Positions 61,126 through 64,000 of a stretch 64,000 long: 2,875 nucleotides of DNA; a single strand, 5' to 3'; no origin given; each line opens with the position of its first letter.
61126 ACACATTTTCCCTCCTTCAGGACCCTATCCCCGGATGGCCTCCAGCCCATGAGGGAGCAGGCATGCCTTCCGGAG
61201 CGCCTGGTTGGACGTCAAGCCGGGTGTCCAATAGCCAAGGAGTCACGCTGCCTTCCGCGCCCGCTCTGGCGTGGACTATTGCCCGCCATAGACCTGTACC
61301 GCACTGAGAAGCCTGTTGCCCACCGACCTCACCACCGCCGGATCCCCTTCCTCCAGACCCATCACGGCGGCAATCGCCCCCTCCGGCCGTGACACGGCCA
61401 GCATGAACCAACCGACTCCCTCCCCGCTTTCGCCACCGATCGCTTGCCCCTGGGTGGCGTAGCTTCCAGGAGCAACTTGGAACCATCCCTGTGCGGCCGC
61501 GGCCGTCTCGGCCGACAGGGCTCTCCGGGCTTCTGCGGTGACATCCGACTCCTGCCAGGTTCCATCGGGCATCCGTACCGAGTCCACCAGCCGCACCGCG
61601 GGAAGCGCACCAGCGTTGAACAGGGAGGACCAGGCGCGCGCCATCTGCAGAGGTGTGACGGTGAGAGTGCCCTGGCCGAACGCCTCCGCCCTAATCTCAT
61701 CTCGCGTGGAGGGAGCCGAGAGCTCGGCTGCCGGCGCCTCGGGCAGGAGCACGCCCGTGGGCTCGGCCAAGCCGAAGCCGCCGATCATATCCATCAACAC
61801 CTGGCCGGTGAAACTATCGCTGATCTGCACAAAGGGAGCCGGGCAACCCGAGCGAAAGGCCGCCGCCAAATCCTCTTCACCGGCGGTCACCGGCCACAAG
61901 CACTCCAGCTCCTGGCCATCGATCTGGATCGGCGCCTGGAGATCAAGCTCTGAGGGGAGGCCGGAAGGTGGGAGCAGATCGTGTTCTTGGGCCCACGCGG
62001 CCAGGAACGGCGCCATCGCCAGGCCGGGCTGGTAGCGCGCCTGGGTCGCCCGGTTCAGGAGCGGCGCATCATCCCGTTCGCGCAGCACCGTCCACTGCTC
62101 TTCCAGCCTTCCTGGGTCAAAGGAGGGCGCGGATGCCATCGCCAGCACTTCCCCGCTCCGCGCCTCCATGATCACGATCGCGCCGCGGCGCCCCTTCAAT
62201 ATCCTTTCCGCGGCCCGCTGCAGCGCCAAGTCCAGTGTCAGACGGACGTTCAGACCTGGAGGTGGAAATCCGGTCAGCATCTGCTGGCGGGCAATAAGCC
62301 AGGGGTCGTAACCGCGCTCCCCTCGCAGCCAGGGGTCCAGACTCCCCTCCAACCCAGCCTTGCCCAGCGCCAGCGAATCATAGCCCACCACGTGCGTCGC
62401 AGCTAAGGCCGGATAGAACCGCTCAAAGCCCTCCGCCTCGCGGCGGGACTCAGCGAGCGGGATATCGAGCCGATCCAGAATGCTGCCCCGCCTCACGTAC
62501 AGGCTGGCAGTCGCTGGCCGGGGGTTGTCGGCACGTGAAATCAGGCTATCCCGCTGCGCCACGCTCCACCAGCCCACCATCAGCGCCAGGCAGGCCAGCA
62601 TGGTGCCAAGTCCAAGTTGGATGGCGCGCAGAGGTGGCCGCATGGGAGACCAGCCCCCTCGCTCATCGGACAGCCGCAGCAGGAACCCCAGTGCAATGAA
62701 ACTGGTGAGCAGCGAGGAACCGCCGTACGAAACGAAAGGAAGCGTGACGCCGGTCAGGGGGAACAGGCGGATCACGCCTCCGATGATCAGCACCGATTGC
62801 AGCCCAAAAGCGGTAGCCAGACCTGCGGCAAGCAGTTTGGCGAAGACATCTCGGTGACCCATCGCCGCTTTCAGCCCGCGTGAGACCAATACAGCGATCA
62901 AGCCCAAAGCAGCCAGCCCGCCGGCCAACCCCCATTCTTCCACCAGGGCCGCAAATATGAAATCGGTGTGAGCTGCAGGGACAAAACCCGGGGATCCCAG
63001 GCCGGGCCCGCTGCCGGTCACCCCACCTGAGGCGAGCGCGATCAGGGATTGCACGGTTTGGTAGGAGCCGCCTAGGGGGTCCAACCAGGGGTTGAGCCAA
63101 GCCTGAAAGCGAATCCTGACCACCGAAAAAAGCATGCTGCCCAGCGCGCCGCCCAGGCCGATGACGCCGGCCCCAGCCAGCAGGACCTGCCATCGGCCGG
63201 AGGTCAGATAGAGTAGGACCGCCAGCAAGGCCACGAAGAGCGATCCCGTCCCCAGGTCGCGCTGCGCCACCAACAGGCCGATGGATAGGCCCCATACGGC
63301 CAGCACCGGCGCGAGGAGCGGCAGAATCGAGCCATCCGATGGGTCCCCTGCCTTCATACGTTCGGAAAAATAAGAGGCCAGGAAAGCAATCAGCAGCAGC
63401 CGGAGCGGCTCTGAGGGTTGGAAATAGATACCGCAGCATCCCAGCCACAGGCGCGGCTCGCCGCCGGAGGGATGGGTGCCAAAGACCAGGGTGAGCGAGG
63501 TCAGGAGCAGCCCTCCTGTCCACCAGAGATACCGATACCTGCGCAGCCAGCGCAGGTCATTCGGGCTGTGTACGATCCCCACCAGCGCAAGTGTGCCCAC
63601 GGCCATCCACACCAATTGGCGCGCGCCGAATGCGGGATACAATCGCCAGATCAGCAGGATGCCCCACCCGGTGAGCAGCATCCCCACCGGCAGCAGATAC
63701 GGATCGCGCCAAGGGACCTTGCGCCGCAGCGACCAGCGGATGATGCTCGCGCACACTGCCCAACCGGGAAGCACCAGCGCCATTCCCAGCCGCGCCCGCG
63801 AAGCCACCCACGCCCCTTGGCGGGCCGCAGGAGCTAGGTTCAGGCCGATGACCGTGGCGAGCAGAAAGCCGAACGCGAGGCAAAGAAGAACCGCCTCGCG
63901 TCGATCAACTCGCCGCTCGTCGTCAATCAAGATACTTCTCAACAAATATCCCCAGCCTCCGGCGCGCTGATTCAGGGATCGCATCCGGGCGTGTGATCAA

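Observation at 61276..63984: SEDS polymerase fused to a class-B PBP-like domain whose transpeptidase catalytic motifs appear degenerate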

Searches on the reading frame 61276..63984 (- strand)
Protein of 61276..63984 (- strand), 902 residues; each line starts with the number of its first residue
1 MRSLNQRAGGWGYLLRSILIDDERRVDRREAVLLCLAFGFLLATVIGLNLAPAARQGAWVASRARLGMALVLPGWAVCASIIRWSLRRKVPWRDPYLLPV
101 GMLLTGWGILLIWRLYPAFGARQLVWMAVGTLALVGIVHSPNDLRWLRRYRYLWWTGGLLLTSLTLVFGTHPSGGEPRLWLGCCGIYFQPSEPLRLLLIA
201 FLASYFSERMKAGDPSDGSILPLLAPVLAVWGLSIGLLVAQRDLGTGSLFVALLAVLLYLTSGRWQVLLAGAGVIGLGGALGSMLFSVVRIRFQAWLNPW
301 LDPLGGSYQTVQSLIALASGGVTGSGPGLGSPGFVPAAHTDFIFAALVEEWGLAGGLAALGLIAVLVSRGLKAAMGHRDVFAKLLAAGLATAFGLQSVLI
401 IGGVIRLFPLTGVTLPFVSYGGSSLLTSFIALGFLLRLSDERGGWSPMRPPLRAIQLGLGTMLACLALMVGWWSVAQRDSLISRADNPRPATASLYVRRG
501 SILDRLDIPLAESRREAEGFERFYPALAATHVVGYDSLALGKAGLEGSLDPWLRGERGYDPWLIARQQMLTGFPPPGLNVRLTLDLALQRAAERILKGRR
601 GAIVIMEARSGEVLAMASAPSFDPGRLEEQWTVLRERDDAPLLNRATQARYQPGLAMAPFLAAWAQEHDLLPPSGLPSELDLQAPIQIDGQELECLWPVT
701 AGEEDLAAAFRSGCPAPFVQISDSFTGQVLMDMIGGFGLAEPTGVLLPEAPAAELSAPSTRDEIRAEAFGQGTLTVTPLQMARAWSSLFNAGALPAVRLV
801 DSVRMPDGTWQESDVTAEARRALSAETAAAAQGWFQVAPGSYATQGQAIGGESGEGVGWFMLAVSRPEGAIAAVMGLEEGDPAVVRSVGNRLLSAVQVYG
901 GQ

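Call 3: search_protein_families(library=pfam, proteins=[window:61276-63984:-], max_evalue=1)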
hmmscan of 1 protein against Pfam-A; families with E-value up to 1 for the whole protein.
window:61276-63984:- (902 aa): 4 families
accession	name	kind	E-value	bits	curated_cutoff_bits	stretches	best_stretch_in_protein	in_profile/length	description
PF01098.24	FTSW_RODA_SPOVE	-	1.8e-71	241.5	26.4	1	119-441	37-353/356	Cell cycle protein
PF00905.27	Transpeptidase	-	3e-24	86.2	22.1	1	601-837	1-217/299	Penicillin binding protein transpeptidase domain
PF21922.1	PBP_dimer_2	-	5.3e-07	30.2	27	1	499-580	1-83/83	Penicillin binding protein A dimerisation domain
PF03717.20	PBP_dimer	-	0.059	14.2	24.4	0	539-559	144-164/180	Penicillin-binding Protein dimerisation domain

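Call 4: search_protein_families(library=ncbifam, proteins=[window:61276-63984:-], max_evalue=1)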
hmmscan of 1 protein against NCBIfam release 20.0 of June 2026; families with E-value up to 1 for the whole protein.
window:61276-63984:- (902 aa): 23 families
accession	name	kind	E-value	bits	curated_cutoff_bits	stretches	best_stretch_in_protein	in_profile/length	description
TIGR02614.1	ftsW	equivalog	5.5e-69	232.9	337.5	1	119-441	37-356/357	putative lipid II flippase FtsW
TIGR02210.1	rodA_shape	equivalog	2.5e-60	204.5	336.7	1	102-439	9-353/357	rod shape-determining protein RodA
TIGR02615.1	spoVE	exception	3.5e-58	197.8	448.8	1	119-439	37-353/354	stage V sporulation protein E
TIGR03423.1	pbp2_mrdA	equivalog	1e-44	153.1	455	2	539-830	183-492/593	penicillin-binding protein 2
NF008042.0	PRK10774.1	equivalog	3.8e-34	118.4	493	1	122-439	75-389/405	cell division protein FtsW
NF008060.0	PRK10794.1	equivalog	4.2e-30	104.9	590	1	100-438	23-359/370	peptidoglycan glycosyltransferase MrdB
NF037961.1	RodA_shape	subfamily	1e-28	100.8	150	2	306-441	272-410/415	rod shape-determining protein RodA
NF008061.0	PRK10795.1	equivalog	1.5e-21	76.6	962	1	539-805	205-490/634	peptidoglycan DD-transpeptidase MrdA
TIGR02214.1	spoVD_pbp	equivalog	1.1e-19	70.2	688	1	521-831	145-464/636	stage V sporulation protein D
NF051842.1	PBP4_5_Efaec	equivalog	1.3e-17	63.5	700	2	539-663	289-422/668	penicillin-binding protein PBP4(5)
NF011685.0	PRK15105.1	subfamily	1.5e-08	33.7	737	1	506-792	154-439/588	peptidoglycan glycosyltransferase FtsI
NF038271.1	strep_PBP2X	exception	3.9e-07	28.7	1050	1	596-803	282-483/750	penicillin-binding protein PBP2X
NF053573.1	PBP2_PenA_Neis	exception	4.2e-07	28.9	1105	1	530-821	176-471/572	peptidoglycan D,D-transpeptidase PBP2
TIGR02074.1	PBP_1a_fam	subfamily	9.9e-07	27.9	508.75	1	576-830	222-452/535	PBP1A family penicillin-binding protein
NF051885.1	tranpepglycosPbpC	equivalog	9.6e-06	24.5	900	1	568-740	282-443/632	multimodular transpeptidase-transglycosylase PbpC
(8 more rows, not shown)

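Call 5: search_solved_structures(query=window:61276-63984:-, max_evalue=1, show_alignments=3)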
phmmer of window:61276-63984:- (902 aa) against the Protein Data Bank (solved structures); distinct sequences matched with E-value up to 1: 108 (the best 60 are shown).
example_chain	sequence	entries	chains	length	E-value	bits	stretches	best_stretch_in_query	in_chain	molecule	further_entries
6pl5_A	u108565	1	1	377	4.5e-29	104.4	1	144-439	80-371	Peptidoglycan glycosyltransferase RodA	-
6bar_A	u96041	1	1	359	5.5e-29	104.1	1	144-439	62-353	Rod shape determining protein RodA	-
8tj3_B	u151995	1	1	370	6.1e-28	100.7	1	93-440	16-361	Peptidoglycan glycosyltransferase MrdB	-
25hr_A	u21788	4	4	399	7.4e-28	100.4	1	119-442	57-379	Probable peptidoglycan glycosyltransferase FtsW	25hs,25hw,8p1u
6pl6_A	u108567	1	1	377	8.5e-28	100.2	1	144-439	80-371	Peptidoglycan glycosyltransferase RodA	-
6bas_A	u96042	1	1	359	1e-27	99.9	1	144-439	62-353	Peptidoglycan glycosyltransferase RodA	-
8bh1_A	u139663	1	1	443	1.1e-27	99.9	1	119-442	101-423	Probable peptidoglycan glycosyltransferase FtsW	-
4n1x_A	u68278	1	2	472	2.7e-25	91.9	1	483-832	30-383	Peptidoglycan glycosyltransferase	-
4ra7_A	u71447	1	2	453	1.5e-24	89.5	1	488-832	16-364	Peptidoglycan glycosyltransferase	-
4jbf_A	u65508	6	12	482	1.7e-24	89.2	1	488-832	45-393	Peptidoglycan glycosyltransferase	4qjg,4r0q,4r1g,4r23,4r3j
4mnr_A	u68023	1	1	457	5.6e-23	84.3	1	497-898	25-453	Peptidoglycan glycosyltransferase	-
6tii_AAA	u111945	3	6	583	1.3e-21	79.7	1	526-808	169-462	Peptidoglycan D,D-transpeptidase MrdA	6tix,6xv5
6g9f_A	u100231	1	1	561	7.3e-20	73.9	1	539-802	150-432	Peptidoglycan D,D-transpeptidase MrdA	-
6g9p_A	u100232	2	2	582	8.1e-20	73.8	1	539-802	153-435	Peptidoglycan D,D-transpeptidase MrdA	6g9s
8tj3_C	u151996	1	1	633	9.4e-20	73.6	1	539-802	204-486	Peptidoglycan D,D-transpeptidase MrdA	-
6pl5_B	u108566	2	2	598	7.1e-19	70.7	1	534-861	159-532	Penicillin-binding protein 2/cell division protein FtsI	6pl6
3un7_A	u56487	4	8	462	2.9e-17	65.4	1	520-848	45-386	Penicillin-binding protein A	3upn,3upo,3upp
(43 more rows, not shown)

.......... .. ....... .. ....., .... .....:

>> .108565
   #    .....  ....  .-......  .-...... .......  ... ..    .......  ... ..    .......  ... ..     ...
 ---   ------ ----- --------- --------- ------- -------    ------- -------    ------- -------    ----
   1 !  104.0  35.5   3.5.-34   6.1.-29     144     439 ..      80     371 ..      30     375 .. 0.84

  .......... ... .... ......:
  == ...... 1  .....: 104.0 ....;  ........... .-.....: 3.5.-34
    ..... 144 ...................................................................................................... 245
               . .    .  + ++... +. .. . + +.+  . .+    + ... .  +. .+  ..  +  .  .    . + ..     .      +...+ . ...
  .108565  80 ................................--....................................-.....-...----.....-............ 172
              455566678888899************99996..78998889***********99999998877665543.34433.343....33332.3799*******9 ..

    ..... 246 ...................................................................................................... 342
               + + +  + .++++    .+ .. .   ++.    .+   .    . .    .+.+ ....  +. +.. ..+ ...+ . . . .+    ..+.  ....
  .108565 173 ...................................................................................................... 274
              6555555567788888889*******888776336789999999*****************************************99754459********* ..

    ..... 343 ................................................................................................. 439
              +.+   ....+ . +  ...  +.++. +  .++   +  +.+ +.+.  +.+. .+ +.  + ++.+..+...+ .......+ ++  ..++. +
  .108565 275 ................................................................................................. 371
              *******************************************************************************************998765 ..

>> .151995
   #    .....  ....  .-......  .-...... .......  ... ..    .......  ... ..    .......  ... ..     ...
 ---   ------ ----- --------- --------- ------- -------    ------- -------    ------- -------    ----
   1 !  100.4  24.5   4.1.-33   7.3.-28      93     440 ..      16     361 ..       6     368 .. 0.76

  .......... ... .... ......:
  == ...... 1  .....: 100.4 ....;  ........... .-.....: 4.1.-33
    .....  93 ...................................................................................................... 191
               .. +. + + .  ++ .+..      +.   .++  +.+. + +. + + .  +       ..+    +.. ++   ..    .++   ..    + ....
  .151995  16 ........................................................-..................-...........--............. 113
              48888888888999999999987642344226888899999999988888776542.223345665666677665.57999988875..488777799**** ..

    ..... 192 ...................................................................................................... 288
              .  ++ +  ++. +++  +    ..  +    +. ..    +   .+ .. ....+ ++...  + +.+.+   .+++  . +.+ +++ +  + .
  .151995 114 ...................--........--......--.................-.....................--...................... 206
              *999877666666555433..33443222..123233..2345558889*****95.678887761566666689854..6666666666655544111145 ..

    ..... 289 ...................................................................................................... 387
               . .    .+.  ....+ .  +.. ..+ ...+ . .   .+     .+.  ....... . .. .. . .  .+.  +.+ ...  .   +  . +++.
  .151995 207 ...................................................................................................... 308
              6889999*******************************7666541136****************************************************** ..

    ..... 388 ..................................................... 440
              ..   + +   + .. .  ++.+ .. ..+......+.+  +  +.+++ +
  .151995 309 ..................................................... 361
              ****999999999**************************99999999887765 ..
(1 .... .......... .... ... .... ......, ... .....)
